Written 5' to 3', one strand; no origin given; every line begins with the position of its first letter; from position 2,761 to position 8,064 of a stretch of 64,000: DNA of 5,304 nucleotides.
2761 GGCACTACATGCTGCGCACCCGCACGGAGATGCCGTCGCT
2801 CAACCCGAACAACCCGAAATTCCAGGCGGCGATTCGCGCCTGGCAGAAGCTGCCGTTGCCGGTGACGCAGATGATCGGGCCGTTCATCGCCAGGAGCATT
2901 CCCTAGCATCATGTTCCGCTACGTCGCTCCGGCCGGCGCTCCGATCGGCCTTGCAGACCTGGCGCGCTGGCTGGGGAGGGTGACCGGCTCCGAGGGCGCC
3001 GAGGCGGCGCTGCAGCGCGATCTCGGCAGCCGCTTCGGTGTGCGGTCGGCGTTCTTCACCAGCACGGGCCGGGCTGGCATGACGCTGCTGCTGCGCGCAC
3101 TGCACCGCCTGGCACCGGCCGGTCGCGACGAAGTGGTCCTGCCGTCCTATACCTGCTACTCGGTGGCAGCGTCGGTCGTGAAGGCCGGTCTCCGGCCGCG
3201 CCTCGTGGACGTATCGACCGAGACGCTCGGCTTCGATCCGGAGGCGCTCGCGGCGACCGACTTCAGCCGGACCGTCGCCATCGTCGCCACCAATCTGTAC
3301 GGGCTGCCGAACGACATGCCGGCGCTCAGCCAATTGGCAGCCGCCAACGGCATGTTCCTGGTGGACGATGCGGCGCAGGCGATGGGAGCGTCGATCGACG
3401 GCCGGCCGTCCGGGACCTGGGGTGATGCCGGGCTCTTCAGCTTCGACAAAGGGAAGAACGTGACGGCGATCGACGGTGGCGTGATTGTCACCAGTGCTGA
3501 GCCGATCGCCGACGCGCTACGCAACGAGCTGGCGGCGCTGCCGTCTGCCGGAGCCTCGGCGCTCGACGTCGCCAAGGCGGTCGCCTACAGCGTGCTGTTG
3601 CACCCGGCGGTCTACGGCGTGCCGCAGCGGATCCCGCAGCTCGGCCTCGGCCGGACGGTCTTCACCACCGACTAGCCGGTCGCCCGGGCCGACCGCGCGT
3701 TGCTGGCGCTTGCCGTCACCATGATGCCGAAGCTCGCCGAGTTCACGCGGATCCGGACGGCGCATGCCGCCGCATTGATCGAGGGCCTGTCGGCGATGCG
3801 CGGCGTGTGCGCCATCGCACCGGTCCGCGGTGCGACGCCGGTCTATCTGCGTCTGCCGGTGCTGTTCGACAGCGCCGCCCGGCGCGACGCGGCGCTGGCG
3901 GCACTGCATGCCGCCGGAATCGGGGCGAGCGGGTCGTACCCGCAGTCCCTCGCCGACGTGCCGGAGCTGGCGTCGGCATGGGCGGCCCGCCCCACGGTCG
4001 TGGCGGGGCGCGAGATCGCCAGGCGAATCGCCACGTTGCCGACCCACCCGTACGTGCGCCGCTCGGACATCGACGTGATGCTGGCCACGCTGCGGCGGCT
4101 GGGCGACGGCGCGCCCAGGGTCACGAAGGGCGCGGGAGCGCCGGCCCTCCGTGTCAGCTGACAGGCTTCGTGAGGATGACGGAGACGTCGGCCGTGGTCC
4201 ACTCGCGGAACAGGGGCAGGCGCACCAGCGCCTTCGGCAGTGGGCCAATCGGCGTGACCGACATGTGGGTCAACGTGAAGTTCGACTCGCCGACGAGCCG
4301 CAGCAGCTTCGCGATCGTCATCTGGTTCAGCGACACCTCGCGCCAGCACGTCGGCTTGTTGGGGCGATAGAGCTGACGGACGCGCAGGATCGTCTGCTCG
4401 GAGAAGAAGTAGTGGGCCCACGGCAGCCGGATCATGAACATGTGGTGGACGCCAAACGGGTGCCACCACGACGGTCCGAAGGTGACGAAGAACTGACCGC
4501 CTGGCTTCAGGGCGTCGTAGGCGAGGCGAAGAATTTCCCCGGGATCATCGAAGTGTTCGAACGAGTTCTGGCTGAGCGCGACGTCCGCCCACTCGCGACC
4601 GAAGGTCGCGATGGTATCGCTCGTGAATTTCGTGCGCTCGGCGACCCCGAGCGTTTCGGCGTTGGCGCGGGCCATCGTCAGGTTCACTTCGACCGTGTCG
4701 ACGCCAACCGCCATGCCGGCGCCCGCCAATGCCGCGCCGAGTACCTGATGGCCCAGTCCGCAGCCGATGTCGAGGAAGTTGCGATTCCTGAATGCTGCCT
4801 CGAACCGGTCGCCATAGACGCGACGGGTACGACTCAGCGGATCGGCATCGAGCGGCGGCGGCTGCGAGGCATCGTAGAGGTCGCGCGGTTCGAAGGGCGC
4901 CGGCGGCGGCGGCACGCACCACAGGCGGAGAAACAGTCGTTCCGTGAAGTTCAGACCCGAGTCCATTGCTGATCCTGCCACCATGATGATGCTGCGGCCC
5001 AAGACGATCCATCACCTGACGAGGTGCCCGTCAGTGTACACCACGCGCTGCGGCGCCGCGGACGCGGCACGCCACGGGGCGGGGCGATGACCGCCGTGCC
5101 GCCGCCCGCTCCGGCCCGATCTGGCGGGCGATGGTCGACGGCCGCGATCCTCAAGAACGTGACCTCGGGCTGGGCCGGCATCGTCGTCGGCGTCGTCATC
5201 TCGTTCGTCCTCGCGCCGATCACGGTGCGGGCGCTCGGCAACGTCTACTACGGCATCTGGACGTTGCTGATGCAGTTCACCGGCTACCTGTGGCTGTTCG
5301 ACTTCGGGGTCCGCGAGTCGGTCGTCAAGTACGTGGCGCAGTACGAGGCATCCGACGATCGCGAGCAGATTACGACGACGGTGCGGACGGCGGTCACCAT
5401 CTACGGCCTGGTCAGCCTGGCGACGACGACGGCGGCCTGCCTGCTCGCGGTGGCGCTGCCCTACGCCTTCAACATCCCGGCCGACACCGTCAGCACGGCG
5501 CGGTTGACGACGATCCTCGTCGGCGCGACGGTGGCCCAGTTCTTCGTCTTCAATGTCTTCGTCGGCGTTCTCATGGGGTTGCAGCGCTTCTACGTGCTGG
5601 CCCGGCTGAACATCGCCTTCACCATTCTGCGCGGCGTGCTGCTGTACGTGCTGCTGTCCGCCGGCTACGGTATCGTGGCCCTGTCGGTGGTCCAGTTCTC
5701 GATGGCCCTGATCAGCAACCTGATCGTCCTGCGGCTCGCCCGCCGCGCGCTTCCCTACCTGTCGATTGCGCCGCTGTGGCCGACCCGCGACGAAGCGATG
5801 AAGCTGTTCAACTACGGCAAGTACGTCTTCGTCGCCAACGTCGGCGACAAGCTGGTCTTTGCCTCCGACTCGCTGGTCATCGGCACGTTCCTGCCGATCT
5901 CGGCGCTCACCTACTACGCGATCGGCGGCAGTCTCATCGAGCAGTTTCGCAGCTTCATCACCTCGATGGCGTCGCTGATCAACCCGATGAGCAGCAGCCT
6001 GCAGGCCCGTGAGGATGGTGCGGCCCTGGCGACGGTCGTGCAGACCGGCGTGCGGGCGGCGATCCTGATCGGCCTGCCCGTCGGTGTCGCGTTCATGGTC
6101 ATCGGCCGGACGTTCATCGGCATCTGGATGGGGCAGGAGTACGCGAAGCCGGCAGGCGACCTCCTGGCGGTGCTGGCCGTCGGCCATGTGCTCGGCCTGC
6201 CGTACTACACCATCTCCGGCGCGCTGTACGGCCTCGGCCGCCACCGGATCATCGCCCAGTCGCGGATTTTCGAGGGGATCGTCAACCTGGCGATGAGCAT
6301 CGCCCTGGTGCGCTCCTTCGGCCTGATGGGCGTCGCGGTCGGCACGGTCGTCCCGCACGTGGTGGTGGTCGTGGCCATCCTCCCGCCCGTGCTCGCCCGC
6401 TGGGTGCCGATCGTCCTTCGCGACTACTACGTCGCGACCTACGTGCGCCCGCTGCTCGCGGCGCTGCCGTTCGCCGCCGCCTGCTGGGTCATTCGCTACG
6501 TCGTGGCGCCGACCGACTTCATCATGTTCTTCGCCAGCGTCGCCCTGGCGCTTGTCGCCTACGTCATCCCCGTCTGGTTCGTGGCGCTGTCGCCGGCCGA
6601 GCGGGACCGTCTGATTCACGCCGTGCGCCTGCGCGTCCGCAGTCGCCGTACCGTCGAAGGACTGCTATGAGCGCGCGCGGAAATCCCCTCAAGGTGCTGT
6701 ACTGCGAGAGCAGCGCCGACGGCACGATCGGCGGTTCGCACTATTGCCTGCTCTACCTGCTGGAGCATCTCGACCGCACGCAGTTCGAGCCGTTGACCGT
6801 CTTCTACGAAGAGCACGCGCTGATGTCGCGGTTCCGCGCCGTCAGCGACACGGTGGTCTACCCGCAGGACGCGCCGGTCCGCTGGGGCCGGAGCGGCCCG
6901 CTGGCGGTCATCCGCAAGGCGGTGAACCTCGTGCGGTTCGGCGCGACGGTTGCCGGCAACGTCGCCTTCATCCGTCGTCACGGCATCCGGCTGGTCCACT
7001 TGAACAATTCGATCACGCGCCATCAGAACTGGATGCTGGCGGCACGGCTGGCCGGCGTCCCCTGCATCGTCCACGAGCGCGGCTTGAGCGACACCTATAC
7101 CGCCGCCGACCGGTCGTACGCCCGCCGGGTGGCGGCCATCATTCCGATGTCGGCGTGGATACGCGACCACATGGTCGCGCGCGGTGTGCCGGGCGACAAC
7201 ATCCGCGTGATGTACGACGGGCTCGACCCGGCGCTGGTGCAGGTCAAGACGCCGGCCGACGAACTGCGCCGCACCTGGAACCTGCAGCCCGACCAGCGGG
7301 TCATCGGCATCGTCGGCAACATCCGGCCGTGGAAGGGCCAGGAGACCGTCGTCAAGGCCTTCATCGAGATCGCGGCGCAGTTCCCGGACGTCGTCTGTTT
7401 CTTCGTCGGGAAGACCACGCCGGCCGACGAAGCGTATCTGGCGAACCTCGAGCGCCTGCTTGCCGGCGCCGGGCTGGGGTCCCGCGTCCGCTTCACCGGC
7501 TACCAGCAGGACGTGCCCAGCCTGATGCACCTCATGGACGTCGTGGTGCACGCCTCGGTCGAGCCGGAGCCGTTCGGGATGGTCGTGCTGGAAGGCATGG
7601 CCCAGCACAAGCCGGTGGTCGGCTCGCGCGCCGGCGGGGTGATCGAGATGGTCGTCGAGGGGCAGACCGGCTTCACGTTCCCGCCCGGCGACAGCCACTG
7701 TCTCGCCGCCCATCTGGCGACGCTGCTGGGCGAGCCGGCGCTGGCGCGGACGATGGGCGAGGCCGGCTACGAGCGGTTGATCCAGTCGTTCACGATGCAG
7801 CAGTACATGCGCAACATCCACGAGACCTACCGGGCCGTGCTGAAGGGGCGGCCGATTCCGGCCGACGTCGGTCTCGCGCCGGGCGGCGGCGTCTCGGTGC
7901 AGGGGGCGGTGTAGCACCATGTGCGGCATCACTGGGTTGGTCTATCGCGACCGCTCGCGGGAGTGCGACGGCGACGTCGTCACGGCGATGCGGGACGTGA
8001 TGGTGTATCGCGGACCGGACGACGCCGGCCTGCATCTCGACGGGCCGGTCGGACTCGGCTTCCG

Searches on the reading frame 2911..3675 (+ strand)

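Call 15: search_protein_families(library=ncbifam, proteins=[window:2911-3675:+])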
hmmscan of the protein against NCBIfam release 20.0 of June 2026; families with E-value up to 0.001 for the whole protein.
window:2911-3675:+ (254 aa): 7 families
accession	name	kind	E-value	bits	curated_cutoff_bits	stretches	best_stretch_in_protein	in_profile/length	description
NF008687.0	PRK11706.1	equivalog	1.9e-29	102.6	375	1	24-197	26-196/375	dTDP-4-amino-4,6-dideoxygalactose transaminase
TIGR04427.1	PLP_DesI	equivalog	1.7e-28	99.9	650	1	35-204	58-222/390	dTDP-4-dehydro-6-deoxyglucose aminotransferase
NF008658.2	PRK11658.1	equivalog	3.7e-26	91.7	631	1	31-205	35-205/379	UDP-4-amino-4-deoxy-L-arabinose aminotransferase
TIGR02379.1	ECA_wecE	subfamily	1.1e-23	83.6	434.85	1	38-196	40-196/376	dTDP-4-amino-4,6-dideoxy-D-glucose transaminase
TIGR04181.1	NHT_00031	hypoth_equivalog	3.3e-23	82.1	420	1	36-204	37-218/359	LegC family aminotransferase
TIGR03588.1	PseC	equivalog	7e-22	77.8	423.5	1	33-204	34-208/380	UDP-4-amino-4,6-dideoxy-N-acetyl-beta-L-altrosamine transaminase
NF011936.0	PRK15407.1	equivalog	3.7e-18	65.5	423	1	31-199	67-240/440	lipopolysaccharide biosynthesis protein RfbH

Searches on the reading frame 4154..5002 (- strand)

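Call 15: search_protein_families(library=ncbifam, proteins=[window:4154-5002:-])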
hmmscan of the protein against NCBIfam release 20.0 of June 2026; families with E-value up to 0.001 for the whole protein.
window:4154-5002:- (282 aa): 12 families
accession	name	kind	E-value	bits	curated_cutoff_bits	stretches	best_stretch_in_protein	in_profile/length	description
TIGR01983.1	UbiG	equivalog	2.2e-11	43.5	102.95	1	69-174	46-152/228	bifunctional 2-polyprenyl-6-hydroxyphenol methylase/3-demethylubiquinol 3-O-methyltransferase UbiG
NF041536.1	ArsM_DUF2284_UU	exception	1.4e-09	36.8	575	1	75-174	79-181/459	arsenite methyltransferase/DUF2284 domain selenoprotein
NF041537.1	ArsM_AhpD_UU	exception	2.6e-09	36.3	510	1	75-173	79-180/345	arsenite methyltransferase/AhpD domain selenoprotein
NF043040.1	corrin_prot_MT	hypoth_equivalog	2.5e-08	33.6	180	1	58-215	26-191/216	corrinoid protein-associated methyltransferase CpaM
NF047649.1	MTase_UXPK_star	exception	1.6e-07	30.6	460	1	76-173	81-181/283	methyltransferase/UXPK-star double selenoprotein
NF001790.0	PRK00517.3-3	equivalog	2.2e-06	27.2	269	1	73-131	123-179/262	50S ribosomal protein L11 methyltransferase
NF008823.0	PRK11873.1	subfamily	8.3e-06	25.5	263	1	76-173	81-181/272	arsenite methyltransferase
NF045667.1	MTase_DVU1556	equivalog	8.4e-06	25.4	155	1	75-174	25-120/213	DVU_1556 family methyltransferase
NF008264.0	PRK11036.1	equivalog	0.00018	21.1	366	1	75-175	47-149/261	tRNA uridine 5-oxyacetic acid(34) methyltransferase CmoM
TIGR00452.1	TIGR00452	equivalog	0.00027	19.9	275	1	70-171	115-217/316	tRNA 5-methoxyuridine(34)/uridine 5-oxyacetic acid(34) synthase CmoB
TIGR00406.1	prmA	equivalog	0.00037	20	183.15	1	73-127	160-214/288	50S ribosomal protein L11 methyltransferase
TIGR02072.1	BioC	equivalog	0.00043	20.2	184.95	1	70-174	32-134/244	malonyl-ACP O-methyltransferase BioC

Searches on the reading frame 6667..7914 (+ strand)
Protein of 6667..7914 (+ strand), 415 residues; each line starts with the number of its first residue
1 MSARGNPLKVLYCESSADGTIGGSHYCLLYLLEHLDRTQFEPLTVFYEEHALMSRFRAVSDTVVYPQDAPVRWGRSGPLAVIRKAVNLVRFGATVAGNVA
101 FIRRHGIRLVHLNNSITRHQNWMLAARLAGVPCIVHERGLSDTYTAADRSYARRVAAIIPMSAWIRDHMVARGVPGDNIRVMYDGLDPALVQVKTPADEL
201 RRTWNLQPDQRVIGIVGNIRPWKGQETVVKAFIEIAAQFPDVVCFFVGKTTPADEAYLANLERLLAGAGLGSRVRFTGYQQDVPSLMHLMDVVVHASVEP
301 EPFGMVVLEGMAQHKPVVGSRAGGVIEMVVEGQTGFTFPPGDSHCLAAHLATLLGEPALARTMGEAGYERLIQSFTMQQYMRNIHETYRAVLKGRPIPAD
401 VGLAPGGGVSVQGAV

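Call 15: search_protein_families(library=ncbifam, proteins=[window:6667-7914:+])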
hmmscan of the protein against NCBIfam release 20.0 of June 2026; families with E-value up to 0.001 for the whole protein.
window:6667-7914:+ (415 aa): 33 families (the best 25 are shown)
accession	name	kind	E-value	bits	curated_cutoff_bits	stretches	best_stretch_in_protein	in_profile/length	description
TIGR03088.1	stp2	hypoth_equivalog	7.6e-31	107.5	409.05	1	108-392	83-374/374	TIGR03088 family PEP-CTERM/XrtA system glycosyltransferase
TIGR03999.1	thiol_BshA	equivalog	3.8e-29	101.8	273.7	1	175-392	165-374/375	N-acetyl-alpha-D-glucosaminyl L-malate synthase BshA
TIGR04063.1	stp3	hypoth_equivalog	9.6e-27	93.9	442.05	1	151-392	154-396/397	TIGR04063 family PEP-CTERM/XrtA system glycosyltransferase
TIGR02149.1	glgA_Coryne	subfamily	1.4e-25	90.3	302.4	1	149-392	139-391/391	glycogen synthase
NF041876.1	EPS_EpsE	equivalog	8.7e-25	87.8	400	1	102-379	109-384/389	exopolysaccharide biosynthesis GT4 family glycosyltransferase EpsE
TIGR03449.1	mycothiol_MshA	equivalog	7e-20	71.3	462.5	1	172-392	183-404/406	D-inositol-3-phosphate glycosyltransferase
NF038298.1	EPS_HpsO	equivalog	1.6e-17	63.3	575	1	178-391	169-387/388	hormogonium polysaccharide biosynthesis glycosyltransferase HpsO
NF012028.0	PRK15484.1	subfamily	1.1e-16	60.9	618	1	156-361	141-349/380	lipopolysaccharide N-acetylglucosaminyltransferase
TIGR04047.1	MSMEG_0565_glyc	hypoth_equivalog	1.3e-16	60.7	259.85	1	184-389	166-372/373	MSMEG_0565 family glycosyltransferase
NF041139.1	TreT_Thcocales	equivalog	4.7e-16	58.6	775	1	203-383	222-404/412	trehalose synthase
NF038011.1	PelF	equivalog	4.7e-15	55.6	100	1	169-383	272-484/489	GT4 family glycosyltransferase PelF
NF053787.1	GlcN_PG_synth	equivalog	2.1e-14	53.1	480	1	155-392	144-360/361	N-acetylglucosaminyl phosphatidylglycerol synthase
NF038229.1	Glyco4_Geo_Pelo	equivalog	2.6e-14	53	400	1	120-392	69-337/338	GPMC system family 4 glycosyltransferase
TIGR04157.1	glyco_rSAM_CFB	subfamily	1e-13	51.1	400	1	147-382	162-400/406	TIGR04157 family glycosyltransferase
NF041010.1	glycosy_Agl16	equivalog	5.6e-13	48.5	575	1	144-366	123-327/352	glycosylation protein Agl16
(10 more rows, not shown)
